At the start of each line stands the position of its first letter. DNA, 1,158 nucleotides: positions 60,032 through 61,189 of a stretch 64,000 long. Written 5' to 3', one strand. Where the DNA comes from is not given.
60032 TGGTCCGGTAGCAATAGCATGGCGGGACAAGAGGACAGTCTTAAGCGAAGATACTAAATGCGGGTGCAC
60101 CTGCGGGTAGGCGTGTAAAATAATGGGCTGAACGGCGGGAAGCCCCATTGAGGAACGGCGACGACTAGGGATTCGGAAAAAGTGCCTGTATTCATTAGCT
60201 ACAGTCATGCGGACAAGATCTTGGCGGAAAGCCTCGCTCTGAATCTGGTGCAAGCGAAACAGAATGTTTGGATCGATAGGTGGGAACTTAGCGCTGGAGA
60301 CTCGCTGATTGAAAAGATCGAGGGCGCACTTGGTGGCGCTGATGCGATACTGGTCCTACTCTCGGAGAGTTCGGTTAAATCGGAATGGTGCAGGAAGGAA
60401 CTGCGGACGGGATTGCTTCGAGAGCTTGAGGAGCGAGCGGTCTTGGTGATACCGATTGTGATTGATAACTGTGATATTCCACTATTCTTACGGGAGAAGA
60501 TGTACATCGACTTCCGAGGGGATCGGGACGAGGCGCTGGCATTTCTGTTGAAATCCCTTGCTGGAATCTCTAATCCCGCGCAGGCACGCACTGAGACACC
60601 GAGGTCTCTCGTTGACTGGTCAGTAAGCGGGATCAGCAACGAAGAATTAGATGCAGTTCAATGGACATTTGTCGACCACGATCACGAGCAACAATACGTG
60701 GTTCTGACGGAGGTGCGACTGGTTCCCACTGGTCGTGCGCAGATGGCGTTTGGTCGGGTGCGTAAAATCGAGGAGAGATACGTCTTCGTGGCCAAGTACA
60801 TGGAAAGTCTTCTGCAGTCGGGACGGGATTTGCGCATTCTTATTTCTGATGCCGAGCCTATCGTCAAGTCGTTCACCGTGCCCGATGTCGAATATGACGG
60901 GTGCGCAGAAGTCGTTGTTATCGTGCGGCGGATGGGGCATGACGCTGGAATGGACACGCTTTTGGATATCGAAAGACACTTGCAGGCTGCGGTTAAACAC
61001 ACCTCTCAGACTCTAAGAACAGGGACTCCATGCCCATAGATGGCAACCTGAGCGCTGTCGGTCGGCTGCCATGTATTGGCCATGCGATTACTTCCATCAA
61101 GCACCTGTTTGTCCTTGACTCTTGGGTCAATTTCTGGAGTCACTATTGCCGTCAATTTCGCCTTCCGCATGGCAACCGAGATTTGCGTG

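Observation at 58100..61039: Candidate defence module in the second island: TIR-domain protein divergent from an unknown 217-aa gene plus a fused HTH-ImmA/IrrE regulator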

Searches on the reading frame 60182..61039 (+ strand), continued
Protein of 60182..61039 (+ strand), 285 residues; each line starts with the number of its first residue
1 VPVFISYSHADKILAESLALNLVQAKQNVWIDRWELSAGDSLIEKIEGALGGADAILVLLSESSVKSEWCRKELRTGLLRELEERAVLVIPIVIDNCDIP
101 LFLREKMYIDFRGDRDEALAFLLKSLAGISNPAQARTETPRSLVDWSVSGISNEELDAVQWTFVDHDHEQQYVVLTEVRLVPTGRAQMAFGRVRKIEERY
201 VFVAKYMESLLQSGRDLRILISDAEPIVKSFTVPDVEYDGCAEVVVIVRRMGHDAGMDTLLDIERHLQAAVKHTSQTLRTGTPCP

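Call 56: find_encoding_contigs(protein=P0287, flank=8000, max_places=2)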
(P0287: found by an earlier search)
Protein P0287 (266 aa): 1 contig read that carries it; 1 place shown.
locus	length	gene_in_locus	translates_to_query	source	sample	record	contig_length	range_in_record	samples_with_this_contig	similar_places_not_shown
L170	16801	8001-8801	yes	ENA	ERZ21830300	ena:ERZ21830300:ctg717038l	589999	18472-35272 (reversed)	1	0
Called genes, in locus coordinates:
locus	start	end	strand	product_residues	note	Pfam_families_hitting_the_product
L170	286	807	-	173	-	-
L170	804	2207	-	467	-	PF13175:AAA_15, PF13304:AAA_21, PF13175:AAA_15, PF12476:DUF3696 (weak)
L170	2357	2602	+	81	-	-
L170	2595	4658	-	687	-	-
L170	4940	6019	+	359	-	PF01381:HTH_3, PF13560:HTH_31, PF06114:Peptidase_M78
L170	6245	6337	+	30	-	-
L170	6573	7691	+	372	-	-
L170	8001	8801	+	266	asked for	PF01582:TIR (weak), PF13676:TIR_2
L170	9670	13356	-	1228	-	PF07669:Eco57I, PF20473:MmeI_Mtase (weak), PF20466:MmeI_TRD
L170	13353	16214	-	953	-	PF00176:SNF2-rel_dom, PF00270:DEAD, PF04851:ResIII, PF00271:Helicase_C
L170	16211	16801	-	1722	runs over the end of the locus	PF00270:DEAD, PF04851:ResIII, PF00271:Helicase_C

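Call 57: find_encoding_contigs(protein=P0286, flank=8000, max_places=2)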
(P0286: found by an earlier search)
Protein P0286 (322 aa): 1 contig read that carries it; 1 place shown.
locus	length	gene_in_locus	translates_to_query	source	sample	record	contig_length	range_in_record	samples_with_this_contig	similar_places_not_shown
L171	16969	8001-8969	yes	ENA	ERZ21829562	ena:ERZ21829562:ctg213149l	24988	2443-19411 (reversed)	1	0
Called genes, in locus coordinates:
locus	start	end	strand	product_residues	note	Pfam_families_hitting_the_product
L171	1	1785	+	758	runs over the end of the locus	PF13491:FtsK_4TM, PF17854:FtsK_alpha, PF01580:FtsK_SpoIIIE, PF09397:FtsK_gamma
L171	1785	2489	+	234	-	PF03548:LolA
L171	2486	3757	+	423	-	PF02403:Seryl_tRNA_N, PF00587:tRNA-synt_2b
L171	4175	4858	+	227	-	PF08774:VRR_NUC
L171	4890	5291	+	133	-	PF01695:IstB_IS21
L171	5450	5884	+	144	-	-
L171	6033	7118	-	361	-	PF01381:HTH_3, PF12844:HTH_19 (weak), PF13443:HTH_26 (faint), PF13560:HTH_31 (faint), PF06114:Peptidase_M78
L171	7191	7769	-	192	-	-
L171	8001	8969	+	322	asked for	PF01582:TIR (weak), PF13676:TIR_2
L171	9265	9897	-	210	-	PF13384:HTH_23 (weak), PF13011:LZ_Tnp_IS481 (weak), PF13518:HTH_28, PF13551:HTH_29 (weak), PF13565:HTH_32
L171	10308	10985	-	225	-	PF01695:IstB_IS21, PF04851:ResIII (faint), PF00308:Bac_DnaA (faint)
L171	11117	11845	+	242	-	PF28530:DUF8426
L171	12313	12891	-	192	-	-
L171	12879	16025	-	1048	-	PF13289:SIR2_2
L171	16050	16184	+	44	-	-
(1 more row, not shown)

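Call 62: search_protein_families(library=padloc, alignment_id=A5, max_evalue=1e-10)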
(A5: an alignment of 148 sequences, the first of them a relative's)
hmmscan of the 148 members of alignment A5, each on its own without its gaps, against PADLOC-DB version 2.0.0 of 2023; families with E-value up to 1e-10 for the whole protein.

A. member 1, L002:8666-9895:- (409 aa): 0 families

B. families by the number of members that match (of 148 scanned): 62 families (the first 25 are shown)
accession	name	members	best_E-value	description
PDLC05062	PDC-S66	2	1.2e-55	-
PDLC02987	caspase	2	1.5e-15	-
PDLC03920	MkoA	1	1.5e-202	-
PDLC03921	MkoA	1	2.4e-127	-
PDLC04911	PDC-S11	1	3.3e-125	-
PDLC04912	PDC-S11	1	1.3e-121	-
PDLC01995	RtcR_PspF2--CARF_AAA_HTH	1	5e-89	-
PDLC04914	PDC-S11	1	2.7e-77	-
PDLC03452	REase_II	1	1.5e-65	Type II restriction enzyme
PDLC03877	NsnA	1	1.6e-64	-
PDLC04135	mad3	1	6.8e-57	mads_3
PDLC01993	RtcR--CARF_AAA_HTH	1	1.1e-52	-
PDLC03922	MkoB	1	1.6e-50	-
PDLC03468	REase_II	1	4.9e-44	Type II restriction enzyme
PDLC05058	PDC-S64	1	2.2e-41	-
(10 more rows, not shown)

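Call 63: search_protein_families(library=pfam, alignment_id=A5, max_evalue=0.00001)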
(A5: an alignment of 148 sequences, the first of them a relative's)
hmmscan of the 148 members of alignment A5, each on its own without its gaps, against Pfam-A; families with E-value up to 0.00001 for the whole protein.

A. member 1, L002:8666-9895:- (409 aa): 2 families
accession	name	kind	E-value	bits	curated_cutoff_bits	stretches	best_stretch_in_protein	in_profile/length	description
PF01610.23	DDE_Tnp_ISL3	-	1e-66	225.6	23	1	156-393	1-240/240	Transposase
PF13542.12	HTH_Tnp_ISL3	-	6.9e-14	51.5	27.4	1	91-137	4-50/51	Helix-turn-helix domain of transposase family ISL3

B. families by the number of members that match (of 148 scanned): 139 families (the first 25 are shown)
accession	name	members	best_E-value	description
PF13676.11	TIR_2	4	3.4e-23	TIR domain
PF00665.32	rve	3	2.9e-31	Integrase core domain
PF00589.27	Phage_integrase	3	1.9e-30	Phage integrase family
PF00701.28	DHDPS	2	1.4e-89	Dihydrodipicolinate synthetase family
PF18163.6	LD_cluster2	2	8.9e-78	SLOG cluster2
PF00239.26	Resolvase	2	2.6e-41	Resolvase, N terminal domain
PF00656.27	Peptidase_C14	2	1.3e-35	Caspase domain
PF05598.16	DUF772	2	1.6e-26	Transposase domain (DUF772)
PF01527.26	HTH_Tnp_1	2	7.9e-22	Transposase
PF13751.12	DDE_Tnp_1_6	2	1.2e-19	Transposase DDE domain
PF01609.27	DDE_Tnp_1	2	3.5e-18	Transposase DDE domain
PF13683.12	rve_3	2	1.5e-14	Integrase core domain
PF19263.5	DUF5906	2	6.7e-14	Family of unknown function (DUF5906)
PF13276.12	HTH_21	2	3.9e-12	HTH-like domain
PF01582.25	TIR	2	4.6e-11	TIR domain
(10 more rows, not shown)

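Call 76: search_dna_similar(query=window:60182-61036:+, collection=plasmids, mode=protein, max_rows=15)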
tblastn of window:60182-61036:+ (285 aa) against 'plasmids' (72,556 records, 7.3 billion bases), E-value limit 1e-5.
Records with a match: 16; places in all: 16; records where one place covers at least 80% of the query: 0.
Best place of each record, by identity: <60% 16.
By first word of the organism name: Agrobacterium 11; Pseudomonas 2; Rhodococcus 1; Nostoc 1; Pseudoalteromonas 1.
By predicted mobility (MOB-suite, as given by PLSDB): conjugative 12; non-mobilizable 3; mobilizable 1.
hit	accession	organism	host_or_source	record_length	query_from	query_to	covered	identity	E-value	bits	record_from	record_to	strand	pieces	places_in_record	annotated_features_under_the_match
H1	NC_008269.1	Rhodococcus jostii RHA1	-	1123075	3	160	55%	33.8%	5e-7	58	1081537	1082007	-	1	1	record has no annotation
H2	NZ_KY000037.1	Agrobacterium sp.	-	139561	3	152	53%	33.3%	7e-8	61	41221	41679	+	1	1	toll/interleukin-1 receptor domain-containing protein | hypothetical protein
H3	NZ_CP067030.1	Agrobacterium fabrum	-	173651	3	152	53%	33.3%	7e-8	61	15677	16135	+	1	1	toll/interleukin-1 receptor domain-containing protein | hypothetical protein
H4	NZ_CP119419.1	Agrobacterium fabrum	-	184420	3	152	53%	33.3%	7e-8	61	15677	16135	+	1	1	toll/interleukin-1 receptor domain-containing protein | hypothetical protein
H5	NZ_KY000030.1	Agrobacterium tumefaciens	-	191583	3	152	53%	33.3%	7e-8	61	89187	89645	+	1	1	toll/interleukin-1 receptor domain-containing protein | hypothetical protein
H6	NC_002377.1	Agrobacterium tumefaciens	-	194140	3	152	53%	33.3%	7e-8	61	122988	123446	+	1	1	toll/interleukin-1 receptor domain-containing protein | hypothetical protein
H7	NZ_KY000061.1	Agrobacterium radiobacter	-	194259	3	152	53%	33.3%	7e-8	61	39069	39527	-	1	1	toll/interleukin-1 receptor domain-containing protein | hypothetical protein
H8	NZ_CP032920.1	Agrobacterium tumefaciens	-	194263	3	152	53%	33.3%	7e-8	61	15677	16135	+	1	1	toll/interleukin-1 receptor domain-containing protein | hypothetical protein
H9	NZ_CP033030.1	Agrobacterium tumefaciens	-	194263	3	152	53%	33.3%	7e-8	61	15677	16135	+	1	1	toll/interleukin-1 receptor domain-containing protein | hypothetical protein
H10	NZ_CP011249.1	Agrobacterium tumefaciens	Achillea ptarmica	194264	3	152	53%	33.3%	7e-8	61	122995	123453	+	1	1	toll/interleukin-1 receptor domain-containing protein | hypothetical protein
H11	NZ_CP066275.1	Agrobacterium tumefaciens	-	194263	3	152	53%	33.3%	7e-8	61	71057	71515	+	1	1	toll/interleukin-1 receptor domain-containing protein | hypothetical protein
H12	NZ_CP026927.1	Agrobacterium tumefaciens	Medicago sativa,from a crown gall tumor ...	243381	3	152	53%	33.3%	7e-8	61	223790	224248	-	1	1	toll/interleukin-1 receptor domain-containing protein | hypothetical protein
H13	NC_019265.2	Pseudomonas savastanoi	olive knot (Olea europaea)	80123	1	142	50%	34.2%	2e-11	72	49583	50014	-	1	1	toll/interleukin-1 receptor domain-containing protein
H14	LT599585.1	Pseudomonas veronii 1YdBTEX2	-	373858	3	126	44%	37.0%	7e-7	58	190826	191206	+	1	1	molecular chaperone Tir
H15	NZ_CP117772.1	Nostoc sp. UHCC 0926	whole organism,lichen surface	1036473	18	131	40%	36.2%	1e-5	54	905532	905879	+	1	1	none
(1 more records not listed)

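Call 83: search_protein_families(library=phrogs, proteins=[window:60182-61036:+], max_evalue=0.01)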
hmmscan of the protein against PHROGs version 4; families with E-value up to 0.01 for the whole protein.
window:60182-61036:+ (285 aa): 3 families
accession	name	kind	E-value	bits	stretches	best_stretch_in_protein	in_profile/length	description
phrog_15646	-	unknown function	1.5e-10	42.1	1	3-92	162-252/293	-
phrog_9211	-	unknown function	6.5e-07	30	1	3-84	135-217/268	-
phrog_24215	-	unknown function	3.9e-06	27.6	1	3-115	73-186/200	-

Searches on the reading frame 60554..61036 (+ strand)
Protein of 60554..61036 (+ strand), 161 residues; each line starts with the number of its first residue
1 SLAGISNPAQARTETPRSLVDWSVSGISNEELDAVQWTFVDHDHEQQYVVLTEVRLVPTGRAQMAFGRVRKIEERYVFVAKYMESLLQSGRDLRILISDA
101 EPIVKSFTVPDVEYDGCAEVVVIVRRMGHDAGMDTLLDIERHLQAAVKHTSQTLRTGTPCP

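Call 40: search_protein_representatives(protein=window:60554-61036:+)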
Query: 161 residues. Proteins with E-value up to 0.001 (for the whole library): 44; up to 1e-10: 7; up to 1e-30: 1. The best 44 are listed.
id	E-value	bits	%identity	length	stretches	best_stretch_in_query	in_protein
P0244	2.0e-37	144.7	64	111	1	50-156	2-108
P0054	1.7e-22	96.3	37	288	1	2-157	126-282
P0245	1.8e-18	83.1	58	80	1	83-154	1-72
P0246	3.8e-16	75.6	33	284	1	1-155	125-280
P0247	7.0e-13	65.0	34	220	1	1-150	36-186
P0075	6.3e-12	61.9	34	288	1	2-156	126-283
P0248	1.8e-11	60.5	33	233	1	2-155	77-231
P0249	6.8e-10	55.3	30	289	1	2-151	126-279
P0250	8.7e-10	55.0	44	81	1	83-155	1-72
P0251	1.1e-09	54.7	32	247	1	1-150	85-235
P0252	1.3e-09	54.4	28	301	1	4-159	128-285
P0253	6.5e-09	52.1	30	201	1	2-146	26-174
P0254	8.2e-09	51.8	25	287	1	4-157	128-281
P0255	1.0e-08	51.5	32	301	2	2-155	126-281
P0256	1.7e-08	50.8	38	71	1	93-156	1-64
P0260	3.9e-08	49.6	28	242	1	4-159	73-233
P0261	8.3e-08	48.5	37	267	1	2-106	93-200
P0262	2.4e-07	47.0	34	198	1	1-156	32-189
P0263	3.2e-07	46.7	30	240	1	1-161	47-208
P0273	4.9e-05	39.6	28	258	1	18-144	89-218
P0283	4.6e-04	36.4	24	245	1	3-155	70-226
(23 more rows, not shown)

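Call 41: search_protein_families(library=pfam, proteins=[P0247, P0248, P0251, P0253, P0260, P0263, P0273, P0283, P0261, P0262], max_evalue=0.01)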
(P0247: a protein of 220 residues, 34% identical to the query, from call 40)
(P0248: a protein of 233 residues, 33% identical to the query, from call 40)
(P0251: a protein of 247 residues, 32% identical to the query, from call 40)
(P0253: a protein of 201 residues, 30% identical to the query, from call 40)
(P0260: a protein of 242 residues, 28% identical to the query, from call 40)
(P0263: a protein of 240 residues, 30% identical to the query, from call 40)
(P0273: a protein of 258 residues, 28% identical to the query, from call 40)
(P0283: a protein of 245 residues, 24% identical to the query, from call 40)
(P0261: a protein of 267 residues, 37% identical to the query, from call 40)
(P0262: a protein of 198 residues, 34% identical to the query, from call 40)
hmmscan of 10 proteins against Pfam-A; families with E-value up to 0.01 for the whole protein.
P0247 (220 aa): 0 families

P0248 (233 aa): 2 families
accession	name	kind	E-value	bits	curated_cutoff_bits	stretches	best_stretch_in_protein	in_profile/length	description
PF13676.11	TIR_2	-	3.8e-08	34.3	28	1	2-67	49-116/122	TIR domain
PF01582.25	TIR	-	0.00045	20.5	21.3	1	7-42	59-93/179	TIR domain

P0251 (247 aa): 0 families

P0253 (201 aa): 0 families

P0260 (242 aa): 1 family
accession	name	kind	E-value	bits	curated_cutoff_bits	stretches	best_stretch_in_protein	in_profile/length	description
PF13676.11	TIR_2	-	2.9e-09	37.9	28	1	1-61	54-115/122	TIR domain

P0263 (240 aa): 0 families

P0273 (258 aa): 2 families
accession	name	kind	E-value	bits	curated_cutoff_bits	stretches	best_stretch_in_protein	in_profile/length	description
PF13676.11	TIR_2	-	1.9e-12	48.2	28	1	1-68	54-122/122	TIR domain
PF01582.25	TIR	-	0.00035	20.9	21.3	1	2-40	60-97/179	TIR domain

P0283 (245 aa): 2 families
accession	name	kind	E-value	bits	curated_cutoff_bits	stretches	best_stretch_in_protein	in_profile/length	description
PF13676.11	TIR_2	-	1.6e-10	41.9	28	1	1-66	56-122/122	TIR domain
PF01582.25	TIR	-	0.0048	17.1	21.3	1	2-43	62-102/179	TIR domain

P0261 (267 aa): 2 families
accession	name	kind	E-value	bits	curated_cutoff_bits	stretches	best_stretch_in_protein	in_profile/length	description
PF13676.11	TIR_2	-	4.5e-09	37.3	28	1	11-85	42-117/122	TIR domain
PF01582.25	TIR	-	0.00025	21.4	21.3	1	11-58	47-93/179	TIR domain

P0262 (198 aa): 0 families

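Call 67: search_protein_families(library=pfam, alignment_id=A6, max_evalue=1)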
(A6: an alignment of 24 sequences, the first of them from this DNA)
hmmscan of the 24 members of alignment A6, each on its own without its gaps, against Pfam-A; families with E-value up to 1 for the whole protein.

A. member 1, seq(158 aa): 0 families

B. families by the number of members that match (of 24 scanned): 7 families
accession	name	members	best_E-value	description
PF03599.22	CdhD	1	0.054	CO dehydrogenase/acetyl-CoA synthase delta subunit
PF21566.2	NagA_C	1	0.06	Beta-N-acetylglucosaminidase, C-terminal domain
PF00502.25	Phycobilisome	1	0.069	Phycobilisome protein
PF11426.13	Tn7_TnsC_Int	1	0.08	Tn7 transposition regulator TnsC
PF25219.1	Znf_Tenuivirus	1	0.093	Zinc finger, Tenuivirus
PF06563.17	DUF1125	1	0.22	Protein of unknown function (DUF1125)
PF10563.14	CA_like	1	0.23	Delta carbonic anhydrase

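Call 68: search_solved_structures(query=A6, max_evalue=10)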
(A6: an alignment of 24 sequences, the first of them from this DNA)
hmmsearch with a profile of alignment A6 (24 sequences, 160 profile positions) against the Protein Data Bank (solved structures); distinct sequences matched with E-value up to 10: 1.
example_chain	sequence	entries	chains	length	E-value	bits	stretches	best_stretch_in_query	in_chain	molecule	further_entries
4kh8_A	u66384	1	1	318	0.96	12.7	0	120-141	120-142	hypothetical protein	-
